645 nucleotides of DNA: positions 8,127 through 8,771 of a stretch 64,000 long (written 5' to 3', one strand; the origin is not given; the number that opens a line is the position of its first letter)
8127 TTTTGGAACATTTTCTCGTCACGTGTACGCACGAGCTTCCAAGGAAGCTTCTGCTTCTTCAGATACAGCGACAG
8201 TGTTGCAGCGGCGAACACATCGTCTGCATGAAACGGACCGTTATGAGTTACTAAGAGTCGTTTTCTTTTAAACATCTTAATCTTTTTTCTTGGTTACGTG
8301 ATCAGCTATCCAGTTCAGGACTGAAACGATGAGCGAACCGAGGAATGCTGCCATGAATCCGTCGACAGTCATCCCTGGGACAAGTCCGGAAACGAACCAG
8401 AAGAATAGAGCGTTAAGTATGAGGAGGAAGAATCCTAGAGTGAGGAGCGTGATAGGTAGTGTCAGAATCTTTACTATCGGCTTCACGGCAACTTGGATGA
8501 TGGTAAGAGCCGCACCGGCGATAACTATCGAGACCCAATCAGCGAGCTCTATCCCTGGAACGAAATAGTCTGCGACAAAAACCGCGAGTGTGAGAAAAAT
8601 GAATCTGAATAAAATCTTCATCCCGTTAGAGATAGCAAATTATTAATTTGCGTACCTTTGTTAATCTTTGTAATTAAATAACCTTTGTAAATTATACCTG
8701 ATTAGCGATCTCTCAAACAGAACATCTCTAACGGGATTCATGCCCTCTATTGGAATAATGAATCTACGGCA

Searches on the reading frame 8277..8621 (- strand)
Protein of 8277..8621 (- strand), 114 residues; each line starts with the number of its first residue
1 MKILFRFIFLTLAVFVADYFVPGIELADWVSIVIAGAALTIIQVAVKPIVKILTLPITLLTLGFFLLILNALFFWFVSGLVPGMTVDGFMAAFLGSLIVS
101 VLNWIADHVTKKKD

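Call 43: find_homologous_proteins(query=window:8277-8621:-, max_evalue=1e-10)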
Query window:8277-8621:- (114 aa): 123 proteins with E <= 1e-10 among 145 candidates; the best 120 are listed.
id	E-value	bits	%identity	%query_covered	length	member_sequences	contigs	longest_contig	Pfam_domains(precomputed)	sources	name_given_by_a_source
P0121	3.1e-58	213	94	100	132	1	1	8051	PF04020.19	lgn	-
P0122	7.2e-58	212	93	100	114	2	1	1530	PF04020.19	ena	-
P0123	1.1e-55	205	92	100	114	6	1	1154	PF04020.19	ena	-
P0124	8.1e-53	196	84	100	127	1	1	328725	PF04020.19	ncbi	-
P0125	1.1e-50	189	90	92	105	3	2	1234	PF04020.19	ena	-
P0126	3.2e-50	187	81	100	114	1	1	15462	PF04020.19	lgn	-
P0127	2.0e-49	185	80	100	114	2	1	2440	PF04020.19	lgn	-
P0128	2.2e-49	185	81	100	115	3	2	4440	PF04020.19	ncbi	-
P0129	1.4e-48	182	79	100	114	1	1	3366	PF04020.19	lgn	-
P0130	1.9e-48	182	80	100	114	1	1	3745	PF04020.19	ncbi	-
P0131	5.4e-47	177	77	100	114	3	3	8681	PF04020.19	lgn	-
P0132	5.8e-47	177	75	100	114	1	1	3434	PF04020.19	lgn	-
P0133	6.4e-47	177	74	99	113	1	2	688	PF04020.19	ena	-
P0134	1.6e-46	175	75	100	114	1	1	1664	PF04020.19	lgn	-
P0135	4.0e-46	174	75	100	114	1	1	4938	PF04020.19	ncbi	-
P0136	1.3e-45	172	75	100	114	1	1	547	PF04020.19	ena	-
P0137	1.9e-44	169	74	99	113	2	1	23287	PF04020.19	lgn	-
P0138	1.9e-42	162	75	100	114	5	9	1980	PF04020.19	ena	-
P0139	2.9e-42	162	73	100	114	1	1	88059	PF04020.19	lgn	-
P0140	1.1e-41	160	70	100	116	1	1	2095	PF04020.19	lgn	-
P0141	5.7e-41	157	69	99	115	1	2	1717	PF04020.19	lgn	-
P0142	8.1e-41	157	69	100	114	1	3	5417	PF04020.19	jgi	jgi:putative membrane protein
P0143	1.0e-40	157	66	99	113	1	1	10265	PF04020.19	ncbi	-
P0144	1.4e-40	156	70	100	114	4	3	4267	PF04020.19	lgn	-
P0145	1.9e-40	156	70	100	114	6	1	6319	PF04020.19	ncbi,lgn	-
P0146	2.4e-40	155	68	100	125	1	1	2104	PF04020.19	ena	-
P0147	1.1e-39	153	65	99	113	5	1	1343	PF04020.19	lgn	-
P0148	1.4e-39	153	68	100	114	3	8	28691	PF04020.19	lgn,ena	-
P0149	1.4e-38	150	74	92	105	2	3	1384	PF04020.19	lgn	-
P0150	1.6e-38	150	65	100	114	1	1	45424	PF04020.19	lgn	-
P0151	3.5e-38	148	73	88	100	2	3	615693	PF04020.19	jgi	jgi:putative membrane protein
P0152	6.3e-38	148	74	89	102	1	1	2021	PF04020.19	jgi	jgi:putative membrane protein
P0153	7.6e-38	147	65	99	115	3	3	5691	PF04020.19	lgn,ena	-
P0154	1.0e-37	147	66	98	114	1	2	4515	PF04020.19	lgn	-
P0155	2.7e-37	146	73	88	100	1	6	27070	PF04020.19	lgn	-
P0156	3.3e-37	145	71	94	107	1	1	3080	PF04020.19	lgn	-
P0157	4.5e-37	145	71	92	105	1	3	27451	PF04020.19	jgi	jgi:putative membrane protein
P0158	5.8e-37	145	72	92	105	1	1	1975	PF04020.19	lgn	-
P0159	8.7e-37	144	74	86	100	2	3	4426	PF04020.19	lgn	-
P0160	2.2e-36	143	64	100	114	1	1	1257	PF04020.19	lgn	-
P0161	2.6e-36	142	67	96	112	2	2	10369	PF04020.19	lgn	-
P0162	1.5e-35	140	70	92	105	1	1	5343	PF04020.19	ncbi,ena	-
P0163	2.8e-34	136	63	99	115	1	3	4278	PF04020.19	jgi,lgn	jgi:putative membrane protein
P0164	4.3e-34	135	67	92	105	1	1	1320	PF04020.19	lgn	-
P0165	6.0e-31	125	61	99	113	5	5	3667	PF04020.19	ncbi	-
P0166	1.7e-29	120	60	99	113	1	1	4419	PF04020.19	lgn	-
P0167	4.8e-29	119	60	99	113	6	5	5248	PF04020.19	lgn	-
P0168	1.9e-28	117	55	100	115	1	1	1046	PF04020.19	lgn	-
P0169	2.1e-28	117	57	96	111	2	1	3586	PF04020.19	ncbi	-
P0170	2.6e-27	113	58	99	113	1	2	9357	PF04020.19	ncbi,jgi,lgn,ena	-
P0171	3.8e-27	113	58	99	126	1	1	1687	PF04020.19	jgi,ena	-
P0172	5.9e-27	112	56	98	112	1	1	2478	PF04020.19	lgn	-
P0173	8.9e-27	112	58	96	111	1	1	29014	PF04020.19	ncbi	-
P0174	1.0e-26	112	58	97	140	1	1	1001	PF04020.19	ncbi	-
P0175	5.3e-26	109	53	100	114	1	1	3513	PF04020.19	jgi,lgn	jgi:putative membrane protein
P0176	6.3e-26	109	53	100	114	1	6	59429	PF04020.19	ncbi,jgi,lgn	-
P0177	7.1e-26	109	56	96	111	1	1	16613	PF04020.19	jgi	jgi:putative membrane protein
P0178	7.7e-26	109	53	100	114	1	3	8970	PF04020.19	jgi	jgi:putative membrane protein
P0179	1.3e-25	108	52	100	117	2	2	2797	PF04020.19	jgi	jgi:putative membrane protein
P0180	8.3e-24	102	48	100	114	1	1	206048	PF04020.19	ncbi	-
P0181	9.3e-24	102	51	82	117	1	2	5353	PF04020.19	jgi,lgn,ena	-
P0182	2.7e-21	94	44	98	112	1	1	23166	PF04020.19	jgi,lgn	jgi:putative membrane protein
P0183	5.4e-21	93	49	96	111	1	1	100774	PF04020.19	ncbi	-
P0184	8.5e-21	92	46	96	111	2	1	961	PF04020.19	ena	-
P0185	3.8e-20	90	44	100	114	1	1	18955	PF04020.19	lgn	-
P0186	4.7e-19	87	47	92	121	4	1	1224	PF04020.19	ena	-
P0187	1.5e-18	85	47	97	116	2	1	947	PF04020.19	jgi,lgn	jgi:putative membrane protein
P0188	3.3e-18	84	44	97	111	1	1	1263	PF04020.19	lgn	-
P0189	7.2e-18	83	43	96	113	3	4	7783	PF04020.19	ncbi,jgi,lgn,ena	-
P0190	1.7e-17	82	46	95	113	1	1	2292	PF04020.19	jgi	jgi:putative membrane protein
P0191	2.0e-17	82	46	92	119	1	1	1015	PF04020.19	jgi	-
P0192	2.3e-17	81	47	92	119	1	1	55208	PF04020.19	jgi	jgi:putative membrane protein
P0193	4.9e-17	80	42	99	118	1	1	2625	PF04020.19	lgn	-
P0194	6.9e-17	80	50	81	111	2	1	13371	PF04020.19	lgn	-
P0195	8.0e-17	80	43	98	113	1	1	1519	PF04020.19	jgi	jgi:putative membrane protein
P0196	1.5e-16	79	46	92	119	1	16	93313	PF04020.19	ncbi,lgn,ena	-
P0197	1.5e-16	79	46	92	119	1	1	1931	PF04020.19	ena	-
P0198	1.6e-16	79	44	92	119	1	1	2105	PF04020.19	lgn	-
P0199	1.8e-16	79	44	92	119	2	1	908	PF04020.19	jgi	jgi:putative membrane protein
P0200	2.2e-16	78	47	92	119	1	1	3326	PF04020.19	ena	-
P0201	3.3e-16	78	45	92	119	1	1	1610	PF04020.19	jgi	-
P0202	3.9e-16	77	46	92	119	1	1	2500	PF04020.19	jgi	-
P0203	4.0e-16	77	51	75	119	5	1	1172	PF04020.19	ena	-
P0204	4.2e-16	77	45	99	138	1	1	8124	PF04020.19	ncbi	-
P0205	4.5e-16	77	44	90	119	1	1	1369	PF04020.19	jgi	-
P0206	4.6e-16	77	46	82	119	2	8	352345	PF04020.19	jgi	jgi:putative membrane protein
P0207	5.9e-16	77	45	92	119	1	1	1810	PF04020.19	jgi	jgi:putative membrane protein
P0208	9.6e-16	76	44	92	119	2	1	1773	PF04020.19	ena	-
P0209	1.1e-15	76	41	94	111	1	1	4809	PF04020.19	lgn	-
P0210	1.4e-15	76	35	100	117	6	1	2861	PF04020.19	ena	-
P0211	1.5e-15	76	44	95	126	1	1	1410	PF04020.19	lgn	-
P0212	1.7e-15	75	43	88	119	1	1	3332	PF04020.19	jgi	-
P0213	1.8e-15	75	42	95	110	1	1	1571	PF04020.19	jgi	jgi:putative membrane protein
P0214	1.9e-15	75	44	96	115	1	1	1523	PF04020.19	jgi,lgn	jgi:putative membrane protein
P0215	4.4e-15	74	44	92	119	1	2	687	PF04020.19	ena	-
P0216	4.7e-15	74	42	86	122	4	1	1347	PF04020.19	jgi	jgi:putative membrane protein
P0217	7.5e-15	73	43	100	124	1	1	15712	PF04020.19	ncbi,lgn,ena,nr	ncbi:MAG TPA: phage holin family protein [Gammaproteobacteria bacterium]|nr:phage holin family prote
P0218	7.5e-15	73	36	98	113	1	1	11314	PF04020.19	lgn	-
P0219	8.0e-15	73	43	99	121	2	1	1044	PF04020.19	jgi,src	-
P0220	8.7e-15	73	40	99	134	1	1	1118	PF04020.19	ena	-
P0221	1.1e-14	73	41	100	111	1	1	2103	PF04020.19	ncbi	-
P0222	6.5e-14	70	47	96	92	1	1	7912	PF04020.19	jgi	jgi:putative membrane protein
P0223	7.2e-14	70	42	99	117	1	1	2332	PF04020.19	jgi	jgi:putative membrane protein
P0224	1.9e-13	69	43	90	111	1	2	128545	PF04020.19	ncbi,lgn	-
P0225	2.1e-13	69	38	97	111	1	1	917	PF04020.19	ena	-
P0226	2.9e-13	68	46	82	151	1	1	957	PF04020.19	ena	-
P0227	3.3e-13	68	37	100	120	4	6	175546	PF04020.19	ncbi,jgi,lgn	-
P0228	3.6e-13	68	45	88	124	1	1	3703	PF04020.19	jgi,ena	-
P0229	4.9e-13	68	43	75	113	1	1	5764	PF04020.19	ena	-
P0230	6.3e-13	67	39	90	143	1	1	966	PF04020.19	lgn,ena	-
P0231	6.7e-13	67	44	88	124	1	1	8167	PF04020.19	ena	-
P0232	7.9e-13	67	41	91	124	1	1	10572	PF04020.19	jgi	jgi:putative membrane protein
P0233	2.5e-12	65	44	90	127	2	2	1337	PF04020.19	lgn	-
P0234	4.1e-12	65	43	82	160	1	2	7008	PF04020.19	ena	-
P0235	6.3e-12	64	41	86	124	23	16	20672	PF04020.19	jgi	jgi:putative membrane protein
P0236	7.1e-12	64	44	83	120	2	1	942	PF04020.19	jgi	jgi:putative membrane protein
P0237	8.9e-12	63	42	90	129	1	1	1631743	PF04020.19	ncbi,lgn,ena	-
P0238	1.3e-11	63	45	94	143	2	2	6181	PF04020.19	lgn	-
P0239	2.6e-11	62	35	97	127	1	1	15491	PF04020.19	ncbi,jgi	jgi:putative membrane protein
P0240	2.7e-11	62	32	99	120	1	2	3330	PF04020.19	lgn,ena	-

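Call 44: find_encoding_contigs(protein=P0126, flank=1500, max_places=1)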
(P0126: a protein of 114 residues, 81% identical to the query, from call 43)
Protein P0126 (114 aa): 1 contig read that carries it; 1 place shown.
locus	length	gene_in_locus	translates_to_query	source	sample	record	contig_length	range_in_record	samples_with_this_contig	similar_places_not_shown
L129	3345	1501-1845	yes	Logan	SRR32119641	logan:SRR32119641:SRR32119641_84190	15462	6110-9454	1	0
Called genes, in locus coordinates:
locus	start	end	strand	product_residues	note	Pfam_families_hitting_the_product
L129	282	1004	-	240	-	PF00929:RNase_T, PF20600:ExoX-like_C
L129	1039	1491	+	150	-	PF09424:YqeY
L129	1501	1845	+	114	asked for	PF04020:Phage_holin_4_2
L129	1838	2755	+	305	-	PF03690:MYG1_exonuc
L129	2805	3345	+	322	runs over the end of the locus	PF01018:GTP1_OBG, PF01926:MMR_HSR1, PF02421:FeoB_N, PF03193:RsgA_GTPase (faint)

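Call 45: find_encoding_contigs(protein=P0137, flank=1500, max_places=1)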
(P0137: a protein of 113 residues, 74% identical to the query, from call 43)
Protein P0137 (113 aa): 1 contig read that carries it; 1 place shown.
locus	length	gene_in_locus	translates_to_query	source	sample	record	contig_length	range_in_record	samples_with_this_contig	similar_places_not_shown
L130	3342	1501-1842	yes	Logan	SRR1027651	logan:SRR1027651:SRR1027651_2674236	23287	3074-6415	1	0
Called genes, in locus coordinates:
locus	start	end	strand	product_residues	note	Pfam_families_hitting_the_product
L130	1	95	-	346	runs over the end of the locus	PF02646:RmuC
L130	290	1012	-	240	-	PF00929:RNase_T, PF01612:DNA_pol_A_exo1 (weak), PF20600:ExoX-like_C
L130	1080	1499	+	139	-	PF09424:YqeY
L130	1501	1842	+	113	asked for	PF04020:Phage_holin_4_2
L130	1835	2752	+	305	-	PF03690:MYG1_exonuc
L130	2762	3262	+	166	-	-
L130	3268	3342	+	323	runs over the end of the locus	PF01018:GTP1_OBG, PF03193:RsgA_GTPase (faint), PF01926:MMR_HSR1, PF02421:FeoB_N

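Call 46: find_encoding_contigs(protein=P0139, flank=1500, max_places=1)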
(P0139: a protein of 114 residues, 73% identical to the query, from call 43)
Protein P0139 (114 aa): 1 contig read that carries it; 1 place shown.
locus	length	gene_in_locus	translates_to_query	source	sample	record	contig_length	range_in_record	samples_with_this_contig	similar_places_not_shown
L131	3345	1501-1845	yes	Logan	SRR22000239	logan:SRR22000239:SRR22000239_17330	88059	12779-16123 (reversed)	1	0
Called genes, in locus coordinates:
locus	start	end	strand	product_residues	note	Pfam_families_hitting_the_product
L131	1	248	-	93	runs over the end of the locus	-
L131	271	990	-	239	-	PF00929:RNase_T, PF01612:DNA_pol_A_exo1 (faint), PF20600:ExoX-like_C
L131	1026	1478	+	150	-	PF09424:YqeY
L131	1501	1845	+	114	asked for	PF04020:Phage_holin_4_2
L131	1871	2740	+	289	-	PF03690:MYG1_exonuc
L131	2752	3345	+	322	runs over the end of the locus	PF01018:GTP1_OBG, PF01926:MMR_HSR1, PF02421:FeoB_N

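Call 47: find_encoding_contigs(protein=P0150, flank=1500, max_places=1)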
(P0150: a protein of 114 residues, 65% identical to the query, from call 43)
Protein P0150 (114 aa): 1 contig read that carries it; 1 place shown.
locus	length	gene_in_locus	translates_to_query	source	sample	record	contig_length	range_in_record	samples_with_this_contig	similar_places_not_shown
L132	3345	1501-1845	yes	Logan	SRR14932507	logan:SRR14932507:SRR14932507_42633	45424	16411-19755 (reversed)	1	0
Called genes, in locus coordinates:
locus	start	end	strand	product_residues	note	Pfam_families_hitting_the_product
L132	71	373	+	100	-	-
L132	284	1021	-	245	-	PF00929:RNase_T, PF20600:ExoX-like_C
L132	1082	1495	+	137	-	PF09424:YqeY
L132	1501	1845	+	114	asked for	PF04020:Phage_holin_4_2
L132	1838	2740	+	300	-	PF03690:MYG1_exonuc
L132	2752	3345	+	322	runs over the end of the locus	PF01018:GTP1_OBG, PF01926:MMR_HSR1, PF02421:FeoB_N, PF03193:RsgA_GTPase (faint)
